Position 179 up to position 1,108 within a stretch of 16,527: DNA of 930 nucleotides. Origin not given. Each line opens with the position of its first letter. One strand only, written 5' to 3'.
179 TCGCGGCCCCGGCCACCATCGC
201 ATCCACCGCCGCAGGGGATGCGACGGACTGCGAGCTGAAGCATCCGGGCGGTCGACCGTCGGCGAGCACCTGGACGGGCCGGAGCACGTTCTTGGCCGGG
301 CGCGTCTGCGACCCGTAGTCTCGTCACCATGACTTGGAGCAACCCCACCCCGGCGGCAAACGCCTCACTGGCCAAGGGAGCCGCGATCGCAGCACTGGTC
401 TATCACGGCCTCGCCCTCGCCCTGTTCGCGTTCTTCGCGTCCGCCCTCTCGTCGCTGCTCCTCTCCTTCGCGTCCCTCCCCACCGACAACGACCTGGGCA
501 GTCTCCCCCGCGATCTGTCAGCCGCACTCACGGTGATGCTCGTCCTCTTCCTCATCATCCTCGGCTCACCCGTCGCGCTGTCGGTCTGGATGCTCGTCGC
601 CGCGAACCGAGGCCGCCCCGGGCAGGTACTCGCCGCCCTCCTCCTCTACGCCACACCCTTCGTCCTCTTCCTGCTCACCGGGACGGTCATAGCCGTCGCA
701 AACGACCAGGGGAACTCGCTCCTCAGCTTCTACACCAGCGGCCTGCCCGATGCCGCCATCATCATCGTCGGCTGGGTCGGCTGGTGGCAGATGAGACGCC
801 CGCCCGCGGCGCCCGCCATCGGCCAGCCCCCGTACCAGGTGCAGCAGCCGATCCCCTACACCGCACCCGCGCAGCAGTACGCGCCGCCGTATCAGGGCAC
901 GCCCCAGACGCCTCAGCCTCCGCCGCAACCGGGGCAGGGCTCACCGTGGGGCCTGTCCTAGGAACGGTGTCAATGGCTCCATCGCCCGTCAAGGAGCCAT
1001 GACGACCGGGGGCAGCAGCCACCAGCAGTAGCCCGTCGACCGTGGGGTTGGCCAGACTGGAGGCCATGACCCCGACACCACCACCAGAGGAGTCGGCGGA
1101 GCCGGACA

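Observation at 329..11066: Five-copy family of unrecognised four-TM membrane proteins with Pro/Gln/Tyr-rich SPW tails (four in tandem, one 7 kb away)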

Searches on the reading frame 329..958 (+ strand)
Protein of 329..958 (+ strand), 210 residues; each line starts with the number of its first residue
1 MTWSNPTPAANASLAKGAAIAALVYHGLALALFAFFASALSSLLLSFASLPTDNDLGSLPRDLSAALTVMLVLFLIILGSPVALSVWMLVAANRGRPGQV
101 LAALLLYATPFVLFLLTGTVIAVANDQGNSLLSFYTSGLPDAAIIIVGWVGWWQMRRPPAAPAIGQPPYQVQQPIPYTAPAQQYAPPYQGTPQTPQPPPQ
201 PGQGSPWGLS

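Call 4: search_protein_families(library=pfam, proteins=[window:329-958:+], max_evalue=10)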
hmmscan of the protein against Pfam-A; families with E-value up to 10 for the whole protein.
window:329-958:+ (210 aa): 0 families

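Call 5: search_protein_families(library=ncbifam, proteins=[window:329-958:+], max_evalue=10)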
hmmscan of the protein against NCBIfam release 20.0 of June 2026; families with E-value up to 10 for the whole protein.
window:329-958:+ (210 aa): 2 families
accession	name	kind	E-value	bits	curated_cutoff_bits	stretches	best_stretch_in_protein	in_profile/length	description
TIGR04174.1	IPTL_CTERM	subfamily_domain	0.4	11.1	20.5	1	147-158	16-27/27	IPTL-CTERM sorting domain-containing protein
TIGR02454.1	ECF_T_CbiQ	equivalog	0.73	9.6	111.8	1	67-154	9-94/200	cobalt ECF transporter T component CbiQ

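Call 6: find_homologous_proteins(query=A1, max_evalue=0.001)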
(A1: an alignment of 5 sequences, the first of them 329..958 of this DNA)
Query A1 (5 sequences) (210 aa, profile of the alignment): 9 proteins with E <= 0.001 among 8000 candidates.
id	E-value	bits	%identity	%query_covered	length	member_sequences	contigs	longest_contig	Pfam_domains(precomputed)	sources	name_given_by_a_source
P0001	3.8e-87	310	64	88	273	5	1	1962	-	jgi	-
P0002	2.4e-86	307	100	100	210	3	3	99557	-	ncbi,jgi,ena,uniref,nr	ncbi:MAG: hypothetical protein E7Z97_02595 [Propionibacteriaceae bacterium]|uniref:Uncharacterized p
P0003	7.4e-85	302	37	99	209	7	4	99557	-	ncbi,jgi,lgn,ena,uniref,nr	ncbi:MAG: hypothetical protein E7Z97_02560 [Propionibacteriaceae bacterium]|uniref:Uncharacterized p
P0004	3.3e-84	300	31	99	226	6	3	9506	-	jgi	-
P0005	2.0e-82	294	38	99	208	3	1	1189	-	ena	-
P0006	3.3e-71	258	35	99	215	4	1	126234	-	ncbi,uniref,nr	ncbi:hypothetical protein [Propionibacterium australiense]|uniref:hypothetical protein n=1 Tax=Propi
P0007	6.0e-61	224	37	86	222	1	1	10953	-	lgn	-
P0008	3.9e-60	221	69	99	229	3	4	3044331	-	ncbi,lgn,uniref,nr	ncbi:hypothetical protein [Propionibacterium australiense]|uniref:Uncharacterized protein n=1 Tax=Pr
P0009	2.9e-58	215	78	88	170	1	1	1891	-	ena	-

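Call 11: find_related_loci(query=A1, collection=genome_contigs, flank=10000)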
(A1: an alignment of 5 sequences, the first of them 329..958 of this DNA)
Query A1 (210 aa) in genome_contigs; peptide patterns used: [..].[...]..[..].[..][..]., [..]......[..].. (x = any residue, [..] = any of these).
81 stretches matched a pattern; 5 encode a relative of the query (tblastn E <= 1e-3); 5 distinct loci.
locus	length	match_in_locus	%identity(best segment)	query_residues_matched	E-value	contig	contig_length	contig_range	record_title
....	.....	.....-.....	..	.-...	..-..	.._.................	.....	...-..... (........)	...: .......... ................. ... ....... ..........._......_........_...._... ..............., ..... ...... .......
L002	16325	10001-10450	39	4-157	6e-20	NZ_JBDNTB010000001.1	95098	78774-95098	MAG: Propionibacterium sp. isolate WK061_bin.5 NODE_4_length_95098_cov_63.559189, whole genome shotgun sequence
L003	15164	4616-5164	39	5-185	4e-18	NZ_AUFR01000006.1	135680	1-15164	Propionibacterium acidifaciens DSM 21887 K336DRAFT_scaffold00005.5_C, whole genome shotgun sequence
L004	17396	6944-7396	37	6-157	1e-17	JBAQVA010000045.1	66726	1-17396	MAG: Propionibacterium sp. isolate MFD10546_ilm_asm_bin42 k127_40972, whole genome shotgun sequence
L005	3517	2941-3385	42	1-207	5e-10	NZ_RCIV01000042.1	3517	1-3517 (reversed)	Propionibacterium australiense strain NML98A072 NML98A072_42, whole genome shotgun sequence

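Call 13: search_protein_representatives(alignment_id=A1)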
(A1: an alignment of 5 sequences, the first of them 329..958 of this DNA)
Query: 5 sequences, 212 profile positions. Proteins with E-value up to 0.001 (for the whole library): 19; up to 1e-10: 16; up to 1e-30: 7. The best 19 are listed.
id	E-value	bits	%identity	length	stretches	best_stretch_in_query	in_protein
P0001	1.2e-87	309.6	-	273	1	1-212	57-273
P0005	6.4e-83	294.2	-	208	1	1-210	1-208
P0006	1.0e-71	257.5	-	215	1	1-212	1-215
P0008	1.2e-60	221.4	-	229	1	1-212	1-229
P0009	9.1e-59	215.3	-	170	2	108-206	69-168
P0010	2.3e-48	181.3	-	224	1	2-207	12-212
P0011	3.2e-35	138.3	-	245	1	1-188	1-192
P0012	4.1e-21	92.2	-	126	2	99-208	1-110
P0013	4.7e-21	92.0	-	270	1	6-196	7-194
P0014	2.0e-19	86.7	-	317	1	1-194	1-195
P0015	1.3e-18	84.0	-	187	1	1-160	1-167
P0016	1.3e-17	80.8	-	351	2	9-156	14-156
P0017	3.6e-16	76.1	-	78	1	38-110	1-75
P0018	7.3e-16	75.1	-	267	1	14-208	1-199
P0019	1.4e-12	64.4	-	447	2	9-204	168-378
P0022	9.6e-05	38.7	-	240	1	28-208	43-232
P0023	4.9e-04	36.4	-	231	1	19-200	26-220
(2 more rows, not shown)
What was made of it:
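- Restricted distribution: 19 hits among 1.84 billion representatives (call 13).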

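Call 21: find_encoding_contigs(protein=P0008, flank=10000, max_places=3)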
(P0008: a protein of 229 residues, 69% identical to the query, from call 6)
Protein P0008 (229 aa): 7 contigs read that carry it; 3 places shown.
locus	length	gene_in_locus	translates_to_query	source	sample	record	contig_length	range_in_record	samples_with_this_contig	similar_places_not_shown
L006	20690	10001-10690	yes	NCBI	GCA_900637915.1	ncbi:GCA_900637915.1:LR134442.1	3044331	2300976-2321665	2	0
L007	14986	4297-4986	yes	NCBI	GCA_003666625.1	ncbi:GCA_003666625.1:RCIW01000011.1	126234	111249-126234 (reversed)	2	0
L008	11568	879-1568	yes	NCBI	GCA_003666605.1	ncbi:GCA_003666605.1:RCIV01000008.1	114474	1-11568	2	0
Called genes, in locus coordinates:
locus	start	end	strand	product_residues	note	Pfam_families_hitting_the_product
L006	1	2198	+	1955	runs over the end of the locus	PF20148:DUF6531, PF05593:RHS_repeat, PF25023:TEN_YD-shell (weak), PF05593:RHS_repeat, PF25023:TEN_YD-shell, PF05593:RHS_repeat, PF25023:TEN_YD-shell (weak), PF07591:PT-HINT, +4 more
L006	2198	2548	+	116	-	-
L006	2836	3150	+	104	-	-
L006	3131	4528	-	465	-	PF01609:DDE_Tnp_1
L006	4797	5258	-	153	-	-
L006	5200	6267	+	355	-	PF13551:HTH_29 (faint), PF13592:HTH_33 (faint), PF13358:DDE_3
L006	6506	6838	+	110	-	-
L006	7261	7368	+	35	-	-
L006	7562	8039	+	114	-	-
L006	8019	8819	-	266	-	PF13276:HTH_21, PF00665:rve, PF13358:DDE_3 (weak), PF13683:rve_3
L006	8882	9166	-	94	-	PF01527:HTH_Tnp_1, PF13384:HTH_23, PF13518:HTH_28 (weak), PF13551:HTH_29 (weak)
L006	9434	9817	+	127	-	-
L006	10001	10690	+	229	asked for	-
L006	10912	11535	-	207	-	PF05525:Branch_AA_trans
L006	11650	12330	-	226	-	PF00106:adh_short, PF01370:Epimerase (faint), PF13561:adh_short_C2 (weak)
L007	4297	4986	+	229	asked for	-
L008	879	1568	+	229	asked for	-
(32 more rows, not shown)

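Call 22: find_encoding_contigs(protein=P0006, flank=10000, max_places=3)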
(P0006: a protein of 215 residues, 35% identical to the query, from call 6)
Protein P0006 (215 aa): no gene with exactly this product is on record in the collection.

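Call 24: find_encoding_contigs(protein=P0002, flank=10000, max_places=4)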
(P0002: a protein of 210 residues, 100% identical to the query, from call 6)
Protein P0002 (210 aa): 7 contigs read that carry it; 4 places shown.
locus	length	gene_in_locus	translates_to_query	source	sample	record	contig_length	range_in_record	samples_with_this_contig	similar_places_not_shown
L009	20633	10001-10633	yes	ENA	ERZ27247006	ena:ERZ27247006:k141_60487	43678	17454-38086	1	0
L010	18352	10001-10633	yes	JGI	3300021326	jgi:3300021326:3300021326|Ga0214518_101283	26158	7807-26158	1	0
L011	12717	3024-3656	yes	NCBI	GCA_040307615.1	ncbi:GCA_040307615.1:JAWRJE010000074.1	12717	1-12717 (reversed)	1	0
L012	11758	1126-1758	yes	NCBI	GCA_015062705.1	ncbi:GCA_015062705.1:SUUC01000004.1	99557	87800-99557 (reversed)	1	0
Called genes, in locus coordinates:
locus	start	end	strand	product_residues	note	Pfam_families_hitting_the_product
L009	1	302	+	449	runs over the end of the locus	PF05167:DUF711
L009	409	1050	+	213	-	PF01591:6PF2K (faint), PF08433:KTI12 (weak), PF13671:AAA_33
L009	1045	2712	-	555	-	PF01268:FTHFS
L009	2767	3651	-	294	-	-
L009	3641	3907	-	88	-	PF09350:DJC28_CD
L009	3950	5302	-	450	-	PF01546:Peptidase_M20, PF07687:M20_dimer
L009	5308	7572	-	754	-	PF18072:FGAR-AT_linker, PF00586:AIRS, PF02769:AIRS_C, PF00586:AIRS, PF02769:AIRS_C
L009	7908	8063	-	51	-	PF13683:rve_3 (weak)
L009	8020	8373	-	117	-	PF00665:rve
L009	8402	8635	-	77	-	PF13276:HTH_21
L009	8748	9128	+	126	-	-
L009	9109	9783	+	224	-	-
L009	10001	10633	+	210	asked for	-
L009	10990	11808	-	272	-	PF08220:HTH_DeoR (weak), PF08279:HTH_11 (weak), PF00455:DeoRC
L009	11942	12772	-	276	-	PF01261:AP_endonuc_2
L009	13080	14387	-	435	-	PF00083:Sugar_tr (faint), PF07690:MFS_1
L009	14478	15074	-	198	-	PF00596:Aldolase_II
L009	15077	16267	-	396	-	PF06792:UPF0261, PF23189:UPF0261_C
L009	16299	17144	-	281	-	PF00753:Lactamase_B, PF23023:Anti-Pycsar_Apyc1 (weak)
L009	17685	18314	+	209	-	-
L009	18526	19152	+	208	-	-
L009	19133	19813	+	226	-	-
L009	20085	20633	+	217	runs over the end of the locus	-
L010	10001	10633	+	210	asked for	-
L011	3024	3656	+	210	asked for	-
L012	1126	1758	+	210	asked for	-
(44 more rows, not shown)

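Call 32: search_protein_families(library=padloc, alignment_id=A1, max_evalue=1)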
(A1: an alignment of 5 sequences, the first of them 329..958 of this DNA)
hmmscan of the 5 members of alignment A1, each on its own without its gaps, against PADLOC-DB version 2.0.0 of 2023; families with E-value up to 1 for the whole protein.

A. member 1, window:329-958:+ (210 aa): 0 families

B. families by the number of members that match (of 5 scanned): 1 family
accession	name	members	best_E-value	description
PDLC00707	Effector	1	0.077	2TM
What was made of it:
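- On Known anti-phage defence proteins (PADLOC) and phage protein families (PHROGs): PADLOC gives one member at E=0.077 to a generic 2TM effector (call 32).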

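Call 33: search_protein_families(library=phrogs, alignment_id=A1, max_evalue=1)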
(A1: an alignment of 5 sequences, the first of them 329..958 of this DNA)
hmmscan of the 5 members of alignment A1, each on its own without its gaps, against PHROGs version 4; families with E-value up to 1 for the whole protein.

A. member 1, window:329-958:+ (210 aa): 0 families

B. families by the number of members that match (of 5 scanned): 3 families
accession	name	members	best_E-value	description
phrog_31224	-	1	0.16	-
phrog_19740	-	1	0.36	-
phrog_200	-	1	0.48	lipoprotein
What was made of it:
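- On Known anti-phage defence proteins (PADLOC) and phage protein families (PHROGs): The best PHROGs E-value is 0.16 (call 33).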

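Call 47: search_protein_families(library=pfam, proteins=[P0022, P0023, P0013, P0014, P0016, P0019, P0011, P0015], max_evalue=1)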
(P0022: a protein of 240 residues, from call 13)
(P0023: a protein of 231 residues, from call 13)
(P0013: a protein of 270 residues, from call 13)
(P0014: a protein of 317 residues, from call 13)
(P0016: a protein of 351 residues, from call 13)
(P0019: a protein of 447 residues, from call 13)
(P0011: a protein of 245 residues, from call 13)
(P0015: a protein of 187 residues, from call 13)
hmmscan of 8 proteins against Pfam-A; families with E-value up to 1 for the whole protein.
P0022 (240 aa): 3 families
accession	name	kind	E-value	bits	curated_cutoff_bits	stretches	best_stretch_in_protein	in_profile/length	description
PF04893.22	Yip1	-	0.017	15.4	28.6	1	48-178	32-152/173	Yip1 domain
PF20990.2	DUF2207_C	-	0.14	12.2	33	1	118-191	133-209/247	Predicted membrane protein (DUF2207) C-terminal domain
PF19529.4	DUF6057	-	0.43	9.8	29.8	1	90-177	124-219/569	Family of unknown function (DUF6057)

P0023 (231 aa): 6 families
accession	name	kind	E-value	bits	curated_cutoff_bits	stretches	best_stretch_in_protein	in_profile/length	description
PF25592.1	DUF7937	-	0.00049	19.5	31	1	40-169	109-234/402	Domain of unknown function (DUF7937)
PF13273.12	DUF4064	-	0.0092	16.6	32.1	1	30-93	6-80/102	Protein of unknown function (DUF4064)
PF13903.11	Claudin_2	-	0.44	10.7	29.1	1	17-94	82-142/192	PMP-22/EMP/MP20/Claudin tight junction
PF12725.13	DUF3810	-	0.47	10.2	28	1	63-209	11-146/311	Protein of unknown function (DUF3810)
PF19483.4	DUF6019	-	0.61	10.6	23.6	0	69-89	2-23/63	Family of unknown function (DUF6019)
PF22571.1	LiaI-LiaF-TM_PspC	-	0.98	9.6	27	1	26-130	35-140/142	PspC transmembrane region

P0013 (270 aa): 1 family
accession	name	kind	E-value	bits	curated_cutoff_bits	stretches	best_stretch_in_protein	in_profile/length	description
PF10086.14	YhfC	-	0.0023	17.9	24.2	1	68-119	159-207/222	YhfC intramembrane metalloprotease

P0014 (317 aa): 0 families

P0016 (351 aa): 1 family
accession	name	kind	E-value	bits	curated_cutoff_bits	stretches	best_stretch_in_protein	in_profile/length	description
PF05398.16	PufQ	-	0.25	11.9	22.1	0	27-40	23-36/74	PufQ cytochrome subunit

P0019 (447 aa): 2 families
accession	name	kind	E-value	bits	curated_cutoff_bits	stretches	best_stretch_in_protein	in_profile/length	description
PF02674.22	Colicin_V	-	0.074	13.5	29.3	1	147-266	33-139/144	Colicin V production protein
PF11893.13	DUF3413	-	0.39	10.3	27.1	1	223-271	126-174/248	Domain of unknown function (DUF3413)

P0011 (245 aa): 1 family
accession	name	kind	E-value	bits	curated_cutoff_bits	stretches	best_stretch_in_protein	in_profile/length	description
PF09843.14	DUF2070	-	0.79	8.4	30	1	56-153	72-175/561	Predicted membrane protein (DUF2070)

P0015 (187 aa): 3 families
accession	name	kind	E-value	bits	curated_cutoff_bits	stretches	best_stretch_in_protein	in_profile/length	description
PF19529.4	DUF6057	-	0.06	12.7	29.8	1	35-153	124-250/569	Family of unknown function (DUF6057)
PF13828.11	DUF4190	-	0.31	11.2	35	1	140-167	12-39/62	Domain of unknown function (DUF4190)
PF05933.18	Fun_ATP-synt_8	-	0.74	10.5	26.1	1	94-121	12-39/48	Fungal ATP synthase protein 8 (A6L)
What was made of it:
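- On Any curated protein family (Pfam-A, NCBIfam): Eight more distant members behave the same way (call 47).
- Tried and rejected: Pfam, NCBIfam, PADLOC and PHROGs scans of all copies and of distant members gave nothing consistent (calls 4, 5, 32, 33, 47).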

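Call 48: list_cluster_members(proteins=[P0011, P0013, P0014, P0015, P0016, P0018, P0019, P0022, P0023, P0010])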
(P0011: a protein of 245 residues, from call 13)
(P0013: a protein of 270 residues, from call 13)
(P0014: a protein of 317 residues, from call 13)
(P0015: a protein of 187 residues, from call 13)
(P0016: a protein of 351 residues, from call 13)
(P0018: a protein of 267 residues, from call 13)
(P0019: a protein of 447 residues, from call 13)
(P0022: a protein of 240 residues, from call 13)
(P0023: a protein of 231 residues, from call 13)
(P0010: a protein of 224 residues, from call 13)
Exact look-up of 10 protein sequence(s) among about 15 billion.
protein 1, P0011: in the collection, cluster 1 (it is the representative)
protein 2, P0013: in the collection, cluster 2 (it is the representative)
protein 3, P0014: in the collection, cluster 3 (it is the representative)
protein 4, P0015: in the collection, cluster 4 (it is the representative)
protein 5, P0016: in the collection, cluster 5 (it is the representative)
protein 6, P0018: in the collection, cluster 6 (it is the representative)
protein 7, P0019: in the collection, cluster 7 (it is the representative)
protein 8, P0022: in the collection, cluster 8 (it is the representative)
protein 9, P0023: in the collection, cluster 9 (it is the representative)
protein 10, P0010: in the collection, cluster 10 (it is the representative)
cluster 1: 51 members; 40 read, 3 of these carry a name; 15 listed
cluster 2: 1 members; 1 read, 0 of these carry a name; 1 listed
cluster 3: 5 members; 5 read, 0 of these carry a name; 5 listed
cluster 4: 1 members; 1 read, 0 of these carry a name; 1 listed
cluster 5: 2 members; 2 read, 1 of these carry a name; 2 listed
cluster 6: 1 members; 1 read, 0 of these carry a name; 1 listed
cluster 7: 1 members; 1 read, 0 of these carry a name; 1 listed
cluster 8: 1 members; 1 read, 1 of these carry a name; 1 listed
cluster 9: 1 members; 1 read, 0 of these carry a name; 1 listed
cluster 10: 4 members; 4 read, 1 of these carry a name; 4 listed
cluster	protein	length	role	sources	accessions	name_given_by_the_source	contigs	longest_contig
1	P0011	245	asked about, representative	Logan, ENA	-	-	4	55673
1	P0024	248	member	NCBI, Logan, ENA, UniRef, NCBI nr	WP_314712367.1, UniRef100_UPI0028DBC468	hypothetical protein [Propionibacterium acidifaciens] | hypothetical protein n=1 Tax=Propionibacterium acidifaciens TaxID=556499 ...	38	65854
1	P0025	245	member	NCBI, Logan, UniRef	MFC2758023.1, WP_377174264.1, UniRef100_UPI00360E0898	hypothetical protein [Propionibacterium acidifaciens] | hypothetical protein n=1 Tax=Propionibacterium acidifaciens TaxID=556499 ...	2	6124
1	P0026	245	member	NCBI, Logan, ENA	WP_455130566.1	hypothetical protein [Propionibacterium acidifaciens]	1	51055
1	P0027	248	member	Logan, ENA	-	-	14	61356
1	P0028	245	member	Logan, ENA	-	-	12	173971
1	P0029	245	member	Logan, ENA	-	-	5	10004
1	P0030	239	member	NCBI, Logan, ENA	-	-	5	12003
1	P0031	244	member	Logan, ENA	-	-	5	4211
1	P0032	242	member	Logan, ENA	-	-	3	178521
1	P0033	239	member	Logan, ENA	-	-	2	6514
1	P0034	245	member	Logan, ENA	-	-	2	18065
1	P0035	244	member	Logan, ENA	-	-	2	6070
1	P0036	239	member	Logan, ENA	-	-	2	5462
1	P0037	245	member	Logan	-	-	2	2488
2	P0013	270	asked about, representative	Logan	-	-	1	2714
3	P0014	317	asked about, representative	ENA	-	-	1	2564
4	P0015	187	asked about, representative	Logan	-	-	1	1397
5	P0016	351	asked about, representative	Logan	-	-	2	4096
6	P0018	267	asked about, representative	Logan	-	-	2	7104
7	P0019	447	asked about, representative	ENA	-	-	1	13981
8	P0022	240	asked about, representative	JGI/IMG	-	hypothetical protein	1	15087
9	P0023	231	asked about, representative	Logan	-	-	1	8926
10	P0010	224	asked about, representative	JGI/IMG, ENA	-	-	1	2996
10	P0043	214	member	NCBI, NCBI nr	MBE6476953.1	MAG: hypothetical protein E7Z97_02600 [Propionibacteriaceae bacterium] | hypothetical protein [Propionibacteriaceae bacterium]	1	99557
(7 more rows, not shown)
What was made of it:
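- All members that carry an organism name are Propionibacterium (calls 6, 11, 48). Distribution is restricted to one genus (calls 11, 13, 48).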

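Call 71: find_encoding_contigs(protein=P0019, flank=7000, max_places=2)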
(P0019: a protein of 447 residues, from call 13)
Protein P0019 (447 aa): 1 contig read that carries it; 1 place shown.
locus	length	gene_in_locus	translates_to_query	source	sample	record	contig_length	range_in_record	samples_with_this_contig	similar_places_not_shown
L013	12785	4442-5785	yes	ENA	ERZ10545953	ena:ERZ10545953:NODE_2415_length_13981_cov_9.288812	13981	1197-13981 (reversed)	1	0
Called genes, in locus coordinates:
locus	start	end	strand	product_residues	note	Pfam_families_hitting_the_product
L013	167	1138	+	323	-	PF08240:ADH_N, PF00107:ADH_zinc_N, PF13602:ADH_zinc_N_2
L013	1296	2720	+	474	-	PF00764:Arginosuc_synth, PF20979:Arginosuc_syn_C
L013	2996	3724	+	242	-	PF02146:SIR2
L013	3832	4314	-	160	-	PF00578:AhpC-TSA, PF08534:Redoxin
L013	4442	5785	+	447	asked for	-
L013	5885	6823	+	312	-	PF00702:Hydrolase, PF08282:Hydrolase_3, PF05116:S6PP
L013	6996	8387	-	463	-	PF00753:Lactamase_B, PF12706:Lactamase_B_2, PF10996:Beta-Casp, PF07521:RMMBL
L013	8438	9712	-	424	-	PF02403:Seryl_tRNA_N, PF00587:tRNA-synt_2b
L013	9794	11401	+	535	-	PF01569:PAP2, PF00781:DAGK_cat, PF19279:YegS_C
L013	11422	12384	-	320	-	PF00800:PDT, PF01842:ACT (weak)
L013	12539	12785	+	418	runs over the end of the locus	PF07690:MFS_1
